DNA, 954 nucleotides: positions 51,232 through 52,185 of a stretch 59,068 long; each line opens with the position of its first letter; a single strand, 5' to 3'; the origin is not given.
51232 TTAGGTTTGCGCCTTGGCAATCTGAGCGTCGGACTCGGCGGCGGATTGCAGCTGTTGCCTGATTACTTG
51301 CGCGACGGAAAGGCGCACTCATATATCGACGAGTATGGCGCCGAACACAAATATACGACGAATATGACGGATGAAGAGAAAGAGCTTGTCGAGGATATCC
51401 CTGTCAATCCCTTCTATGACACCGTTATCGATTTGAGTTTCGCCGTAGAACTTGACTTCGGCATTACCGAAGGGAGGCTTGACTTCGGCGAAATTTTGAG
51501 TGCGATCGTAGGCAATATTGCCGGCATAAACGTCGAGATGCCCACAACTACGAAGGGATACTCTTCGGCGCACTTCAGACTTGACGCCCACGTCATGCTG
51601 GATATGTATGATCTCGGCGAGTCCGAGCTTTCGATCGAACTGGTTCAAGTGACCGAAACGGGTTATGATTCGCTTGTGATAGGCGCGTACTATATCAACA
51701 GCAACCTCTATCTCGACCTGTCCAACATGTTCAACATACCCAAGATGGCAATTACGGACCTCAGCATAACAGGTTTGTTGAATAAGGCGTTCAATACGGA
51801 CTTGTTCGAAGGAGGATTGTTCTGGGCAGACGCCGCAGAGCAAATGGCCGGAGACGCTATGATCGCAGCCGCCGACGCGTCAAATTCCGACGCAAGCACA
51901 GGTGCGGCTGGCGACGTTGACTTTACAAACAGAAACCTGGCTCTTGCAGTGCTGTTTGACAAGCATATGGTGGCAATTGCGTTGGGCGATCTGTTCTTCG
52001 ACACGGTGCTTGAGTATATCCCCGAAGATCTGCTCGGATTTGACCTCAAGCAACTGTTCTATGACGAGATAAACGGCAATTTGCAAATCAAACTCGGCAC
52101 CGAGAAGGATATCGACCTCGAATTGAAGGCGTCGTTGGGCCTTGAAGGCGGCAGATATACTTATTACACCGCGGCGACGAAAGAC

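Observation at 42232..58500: At least 13 very divergent copies of a large module marked by an (L/I)G-x-Y-(Y/L) ... L-Y-x-D-L hairpin core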

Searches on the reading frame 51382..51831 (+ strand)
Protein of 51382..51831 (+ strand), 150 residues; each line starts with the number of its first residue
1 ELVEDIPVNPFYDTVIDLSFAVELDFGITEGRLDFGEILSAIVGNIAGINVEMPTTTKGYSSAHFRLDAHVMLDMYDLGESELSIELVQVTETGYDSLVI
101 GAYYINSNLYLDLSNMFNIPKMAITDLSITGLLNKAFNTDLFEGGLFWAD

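Call 41: find_related_loci(query=A3, collection=genome_contigs, flank=10000)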
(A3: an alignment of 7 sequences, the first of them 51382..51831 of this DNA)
Query A3 (150 aa) in genome_contigs; peptide patterns used: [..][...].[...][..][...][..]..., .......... (x = any residue, [..] = any of these).
105 stretches matched a pattern; 55 encode a relative of the query (tblastn E <= 1e-3); 55 distinct loci.
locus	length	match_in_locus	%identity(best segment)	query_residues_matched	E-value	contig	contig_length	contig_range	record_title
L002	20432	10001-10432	61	2-142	3e-54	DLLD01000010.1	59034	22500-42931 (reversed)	MAG TPA_asm: Christensenella sp. UBA7571 UBA7571_contig_1413, whole genome shotgun sequence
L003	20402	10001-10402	64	1-134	4e-54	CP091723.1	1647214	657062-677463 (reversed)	MAG: Christensenella sp. isolate nC33_lr_bin.267.fa chromosome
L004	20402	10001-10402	63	1-134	6e-54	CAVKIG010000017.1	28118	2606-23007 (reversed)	bacterium isolate H07686-L1_cleanbin_000016 genome assembly, contig: Spades_H07686-L1_contig_716, whole genome shotgun s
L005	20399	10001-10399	65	2-134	7e-54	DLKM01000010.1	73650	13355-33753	MAG TPA_asm: Christensenella sp. UBA7588 UBA7588_contig_79, whole genome shotgun sequence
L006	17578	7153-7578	62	2-140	2e-53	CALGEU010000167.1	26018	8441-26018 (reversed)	MAG TPA_asm: uncultured Clostridia bacterium isolate SRR1747033_bin.3_CONCOCT_v1.1_MAG genome assembly, contig: ERZ80825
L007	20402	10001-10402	63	1-134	1e-52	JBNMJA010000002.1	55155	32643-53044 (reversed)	MAG: Bacillota bacterium isolate CM_BacCAG2167.82 k141_393548_length_55155_cov_13.1117, whole genome shotgun sequence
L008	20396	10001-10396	62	2-133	3e-52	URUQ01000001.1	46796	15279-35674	uncultured Clostridiales bacterium isolate UMGS1366 genome assembly, contig: NODE_59_length_46796_cov_7.047025, whole ge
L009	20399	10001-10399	62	2-134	2e-52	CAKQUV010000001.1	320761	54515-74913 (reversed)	MAG: uncultured Clostridia bacterium isolate REFINED_METABAT215_TOP10_CONTIGS_1500_ASSEMBLY_K77_MERGED__Hadza_PheChl_Fib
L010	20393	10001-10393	61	4-134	9e-52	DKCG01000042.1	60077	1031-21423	MAG TPA_asm: Christensenella sp. UBA6880 UBA6880_contig_343, whole genome shotgun sequence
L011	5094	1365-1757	63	4-134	7e-52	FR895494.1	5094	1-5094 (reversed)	Firmicutes bacterium CAG:475 genomic scaffold, scf1, whole genome shotgun sequence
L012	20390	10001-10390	62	5-134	2e-51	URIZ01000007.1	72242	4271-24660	uncultured Clostridiales bacterium isolate UMGS1043 genome assembly, contig: NODE_230_length_72242_cov_33.704504, whole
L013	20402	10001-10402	62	1-134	1e-51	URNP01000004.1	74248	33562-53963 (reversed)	uncultured Clostridiales bacterium isolate UMGS1170 genome assembly, contig: NODE_76_length_74248_cov_10.025838, whole g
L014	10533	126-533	57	3-138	2e-51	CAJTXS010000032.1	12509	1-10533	MAG TPA_asm: uncultured Christensenella sp. isolate MGBC120929 genome assembly, contig: MGBC120929.32, whole genome shot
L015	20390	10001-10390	64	4-133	2e-51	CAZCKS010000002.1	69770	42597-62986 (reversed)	MAG TPA_asm: uncultured Bacteroides sp. isolate SRP225648_co1_549 genome assembly, contig: NODE_593_length_69770_cov_52.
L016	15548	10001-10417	59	3-141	1e-51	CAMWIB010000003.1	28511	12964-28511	MAG TPA_asm: uncultured Clostridia bacterium isolate SRR14411283_bin.10_metawrap_v1.3_MAG genome assembly, contig: NODE.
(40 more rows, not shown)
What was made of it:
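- Tried and rejected: It worked with the module-9 alignment A3 (call 41).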

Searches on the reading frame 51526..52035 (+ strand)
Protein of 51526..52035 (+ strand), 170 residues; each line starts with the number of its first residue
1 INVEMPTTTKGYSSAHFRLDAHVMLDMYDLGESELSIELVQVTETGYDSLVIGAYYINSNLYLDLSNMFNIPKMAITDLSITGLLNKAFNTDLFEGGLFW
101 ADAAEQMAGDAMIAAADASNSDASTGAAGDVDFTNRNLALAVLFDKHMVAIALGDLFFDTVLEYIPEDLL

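Call 14: find_homologous_proteins(query=A1, max_evalue=0.001)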
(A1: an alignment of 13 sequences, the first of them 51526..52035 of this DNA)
Query A1 (13 sequences) (170 aa, profile of the alignment): 1 proteins with E <= 0.001 among 5146 candidates.
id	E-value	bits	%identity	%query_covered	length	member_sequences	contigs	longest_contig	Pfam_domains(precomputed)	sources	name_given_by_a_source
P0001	1.9e-13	69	51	100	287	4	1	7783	-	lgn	-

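Call 22: find_encoding_contigs(protein=P0001, flank=10000)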
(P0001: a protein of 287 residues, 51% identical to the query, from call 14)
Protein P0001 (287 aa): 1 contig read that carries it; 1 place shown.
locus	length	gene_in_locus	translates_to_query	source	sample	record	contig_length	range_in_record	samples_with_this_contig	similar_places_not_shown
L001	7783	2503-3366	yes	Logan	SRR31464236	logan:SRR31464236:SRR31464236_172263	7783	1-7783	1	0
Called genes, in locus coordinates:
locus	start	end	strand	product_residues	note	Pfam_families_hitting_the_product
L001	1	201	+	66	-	?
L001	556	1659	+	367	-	-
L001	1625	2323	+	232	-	-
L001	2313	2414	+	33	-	-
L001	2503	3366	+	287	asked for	-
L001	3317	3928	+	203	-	-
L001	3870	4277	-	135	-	-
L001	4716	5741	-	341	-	-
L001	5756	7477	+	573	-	-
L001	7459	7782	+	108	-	?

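Call 24: search_protein_representatives(alignment_id=A1)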
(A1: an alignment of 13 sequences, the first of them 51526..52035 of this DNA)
Query: 13 sequences, 165 profile positions. Proteins with E-value up to 0.001 (for the whole library): 137; up to 1e-10: 69; up to 1e-30: 16. The best 137 are listed.
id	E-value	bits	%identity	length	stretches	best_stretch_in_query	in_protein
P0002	4.7e-121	417.1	-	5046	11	31-164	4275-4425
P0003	8.2e-102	354.6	-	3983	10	3-157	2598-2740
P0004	1.6e-95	334.1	-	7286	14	36-154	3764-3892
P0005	6.6e-91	319.1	-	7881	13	3-155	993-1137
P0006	1.7e-90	317.8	-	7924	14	4-155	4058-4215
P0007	3.6e-87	306.9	-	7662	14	3-152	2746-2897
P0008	9.4e-80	282.8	-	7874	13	3-147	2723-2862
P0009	8.5e-72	256.9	-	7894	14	3-153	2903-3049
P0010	1.2e-64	233.7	-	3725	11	3-153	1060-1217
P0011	2.1e-64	232.9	-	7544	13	4-149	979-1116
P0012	3.6e-63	228.9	-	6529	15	10-150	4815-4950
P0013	2.8e-54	200.0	-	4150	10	10-152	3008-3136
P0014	1.0e-49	185.1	-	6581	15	8-151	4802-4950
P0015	3.6e-47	176.8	-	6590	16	4-101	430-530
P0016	5.1e-35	137.3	-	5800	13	7-158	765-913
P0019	7.1e-29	117.3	-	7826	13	12-152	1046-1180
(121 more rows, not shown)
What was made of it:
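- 137 relatives among 1.84 billion representative proteins (call 24).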

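Call 30: search_solved_structures(query=A1, max_evalue=10)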
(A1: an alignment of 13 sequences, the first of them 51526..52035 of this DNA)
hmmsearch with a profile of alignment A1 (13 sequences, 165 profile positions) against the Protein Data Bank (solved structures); distinct sequences matched with E-value up to 10: 4.
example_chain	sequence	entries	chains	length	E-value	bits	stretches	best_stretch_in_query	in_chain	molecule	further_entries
6y9t_A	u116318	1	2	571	0.24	14.7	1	103-148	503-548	Alpha-glucosidase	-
4beh_B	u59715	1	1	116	0.5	13.7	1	69-112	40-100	60S ACIDIC RIBOSOMAL PROTEIN P2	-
4v6x_Cu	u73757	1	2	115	0.5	13.7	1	69-112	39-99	60S acidic ribosomal protein P2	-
6scq_A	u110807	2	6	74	2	11.8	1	27-69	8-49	Cell division protein SepF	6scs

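Call 85: list_cluster_members(proteins=[P0005, P0006, P0004, P0012, P0016, P0019, P0011])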
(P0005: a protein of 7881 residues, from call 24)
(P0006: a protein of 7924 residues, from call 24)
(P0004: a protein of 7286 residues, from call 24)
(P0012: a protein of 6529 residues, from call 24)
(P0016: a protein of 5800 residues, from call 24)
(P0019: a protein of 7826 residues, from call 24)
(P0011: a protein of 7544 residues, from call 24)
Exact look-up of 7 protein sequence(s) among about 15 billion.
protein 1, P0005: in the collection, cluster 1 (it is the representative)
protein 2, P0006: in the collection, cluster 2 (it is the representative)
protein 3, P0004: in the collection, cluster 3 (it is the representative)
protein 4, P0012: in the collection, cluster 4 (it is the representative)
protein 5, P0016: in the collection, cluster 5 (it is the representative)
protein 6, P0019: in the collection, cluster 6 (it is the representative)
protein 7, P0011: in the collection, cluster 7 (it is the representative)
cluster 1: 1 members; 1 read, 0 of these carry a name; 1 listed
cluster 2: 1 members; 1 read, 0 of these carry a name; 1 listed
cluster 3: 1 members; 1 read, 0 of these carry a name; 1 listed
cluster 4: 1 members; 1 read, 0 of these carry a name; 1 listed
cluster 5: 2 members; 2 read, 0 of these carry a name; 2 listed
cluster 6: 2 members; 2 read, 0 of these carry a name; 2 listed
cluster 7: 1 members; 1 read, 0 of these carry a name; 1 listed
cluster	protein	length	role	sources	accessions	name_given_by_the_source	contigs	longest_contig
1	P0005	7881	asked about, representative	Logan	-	-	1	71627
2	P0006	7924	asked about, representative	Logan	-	-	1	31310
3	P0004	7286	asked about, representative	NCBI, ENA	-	-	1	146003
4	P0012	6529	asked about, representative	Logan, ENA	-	-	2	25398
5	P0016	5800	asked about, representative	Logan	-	-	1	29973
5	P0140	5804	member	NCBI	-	-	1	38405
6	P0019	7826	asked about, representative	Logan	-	-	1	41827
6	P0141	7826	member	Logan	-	-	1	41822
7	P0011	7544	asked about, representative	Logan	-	-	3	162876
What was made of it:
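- No source names the protein (call 85).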

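Call 86: find_encoding_contigs(protein=P0004, flank=10000, max_places=2)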
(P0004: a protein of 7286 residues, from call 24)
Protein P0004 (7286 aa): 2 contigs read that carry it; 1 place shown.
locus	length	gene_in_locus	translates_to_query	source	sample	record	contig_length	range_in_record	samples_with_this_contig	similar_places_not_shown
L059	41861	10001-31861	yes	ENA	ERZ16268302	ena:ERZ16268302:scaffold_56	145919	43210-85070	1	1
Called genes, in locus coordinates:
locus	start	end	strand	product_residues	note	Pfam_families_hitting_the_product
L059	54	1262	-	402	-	PF01676:Metalloenzyme, PF10143:PhosphMutase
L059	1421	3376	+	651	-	-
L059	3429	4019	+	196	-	PF03703:bPH_2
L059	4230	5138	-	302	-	PF01757:Acyl_transf_3 (faint), PF07786:HGSNAT_cat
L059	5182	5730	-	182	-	-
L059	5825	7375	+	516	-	PF02838:Glyco_hydro_20b (weak), PF00728:Glyco_hydro_20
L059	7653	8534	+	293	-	-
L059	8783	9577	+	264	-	PF02585:PIG-L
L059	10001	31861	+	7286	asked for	-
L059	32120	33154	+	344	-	PF03547:Mem_trans, PF01758:SBF (weak)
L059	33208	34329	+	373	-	PF13421:Band_7_1, PF01145:Band_7, PF12773:DZR, PF13240:Zn_Ribbon_1 (weak), PF12773:DZR, PF13240:Zn_Ribbon_1 (weak), PF13248:Zn_ribbon_3 (weak), PF13240:Zn_Ribbon_1, +7 more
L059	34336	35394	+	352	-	PF01155:HypA (faint), PF07754:Ribosomal_aS21 (faint), PF08271:Zn_Ribbon_TF (faint), PF21344:Zn_ribbon_LysW (faint)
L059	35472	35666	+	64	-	PF08984:DUF1858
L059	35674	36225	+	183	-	PF07883:Cupin_2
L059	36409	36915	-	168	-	PF07670:Gate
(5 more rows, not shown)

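Call 87: find_encoding_contigs(protein=P0011, flank=8000, max_places=1)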
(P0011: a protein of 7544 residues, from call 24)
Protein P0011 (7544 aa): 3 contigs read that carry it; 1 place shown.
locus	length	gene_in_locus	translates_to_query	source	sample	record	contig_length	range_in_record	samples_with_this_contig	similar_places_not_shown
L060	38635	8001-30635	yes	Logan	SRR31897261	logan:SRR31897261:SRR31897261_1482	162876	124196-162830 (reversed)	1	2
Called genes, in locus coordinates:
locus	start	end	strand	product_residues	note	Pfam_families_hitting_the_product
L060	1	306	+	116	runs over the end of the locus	?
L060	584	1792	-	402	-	PF01676:Metalloenzyme, PF10143:PhosphMutase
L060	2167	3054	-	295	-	PF01757:Acyl_transf_3 (faint), PF07786:HGSNAT_cat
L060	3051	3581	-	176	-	-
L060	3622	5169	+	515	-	PF02838:Glyco_hydro_20b, PF00728:Glyco_hydro_20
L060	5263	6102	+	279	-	-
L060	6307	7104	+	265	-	PF02585:PIG-L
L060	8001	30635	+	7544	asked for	-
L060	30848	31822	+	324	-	PF03547:Mem_trans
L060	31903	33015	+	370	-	PF13421:Band_7_1, PF01145:Band_7, PF17032:Zn_ribbon_15 (faint), PF24460:DUF7575 (faint), PF24463:DUF7577 (faint), PF12773:DZR, PF13240:Zn_Ribbon_1 (weak), PF13248:Zn_ribbon_3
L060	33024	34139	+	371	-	-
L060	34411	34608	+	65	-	PF08984:DUF1858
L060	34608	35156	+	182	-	PF07883:Cupin_2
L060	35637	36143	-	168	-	PF07670:Gate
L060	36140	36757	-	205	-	PF07670:Gate (weak)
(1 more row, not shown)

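Call 88: find_encoding_contigs(protein=P0005, flank=8000, max_places=1)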
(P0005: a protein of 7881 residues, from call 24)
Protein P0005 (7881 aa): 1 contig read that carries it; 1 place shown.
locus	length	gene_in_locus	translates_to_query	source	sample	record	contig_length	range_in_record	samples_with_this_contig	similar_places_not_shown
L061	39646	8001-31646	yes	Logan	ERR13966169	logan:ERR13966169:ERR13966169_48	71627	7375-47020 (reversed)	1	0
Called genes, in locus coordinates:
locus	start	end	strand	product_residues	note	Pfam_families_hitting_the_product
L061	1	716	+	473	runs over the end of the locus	-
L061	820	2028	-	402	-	PF01676:Metalloenzyme, PF10143:PhosphMutase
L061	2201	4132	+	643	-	-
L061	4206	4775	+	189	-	PF03703:bPH_2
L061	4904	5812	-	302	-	PF01757:Acyl_transf_3 (faint), PF07786:HGSNAT_cat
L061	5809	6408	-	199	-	-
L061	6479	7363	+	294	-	-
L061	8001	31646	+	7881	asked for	-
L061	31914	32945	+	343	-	PF03547:Mem_trans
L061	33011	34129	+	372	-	PF13421:Band_7_1, PF01145:Band_7, PF12773:DZR, PF18912:DZR_2 (weak), PF12773:DZR, PF13240:Zn_Ribbon_1, PF13248:Zn_ribbon_3 (weak), PF13248:Zn_ribbon_3, +5 more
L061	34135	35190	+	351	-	PF07754:Ribosomal_aS21 (faint), PF08271:Zn_Ribbon_TF (faint)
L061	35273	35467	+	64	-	PF08984:DUF1858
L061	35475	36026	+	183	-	PF12844:HTH_19 (weak), PF01381:HTH_3 (weak), PF07883:Cupin_2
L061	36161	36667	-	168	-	PF07670:Gate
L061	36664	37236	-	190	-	-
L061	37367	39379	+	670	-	PF00133:tRNA-synt_1, PF01406:tRNA-synt_1e (faint), PF01921:tRNA-synt_1f (faint), PF09334:tRNA-synt_1g, PF00133:tRNA-synt_1, PF19303:Anticodon_3 (weak), PF01588:tRNA_bind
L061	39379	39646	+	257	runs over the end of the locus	PF01026:TatD_DNase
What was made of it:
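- Synteny is conserved (calls 86-88).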

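Call 89: search_solved_structures(query=L061:25698-31643:+, max_evalue=1)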
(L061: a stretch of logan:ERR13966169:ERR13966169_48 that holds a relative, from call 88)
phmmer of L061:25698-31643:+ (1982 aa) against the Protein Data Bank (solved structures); distinct sequences matched with E-value up to 1: 0.
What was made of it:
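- Tried and rejected: PDB sequence searches with the core profile (call 30) and with the homologue's C-terminus (call 89).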
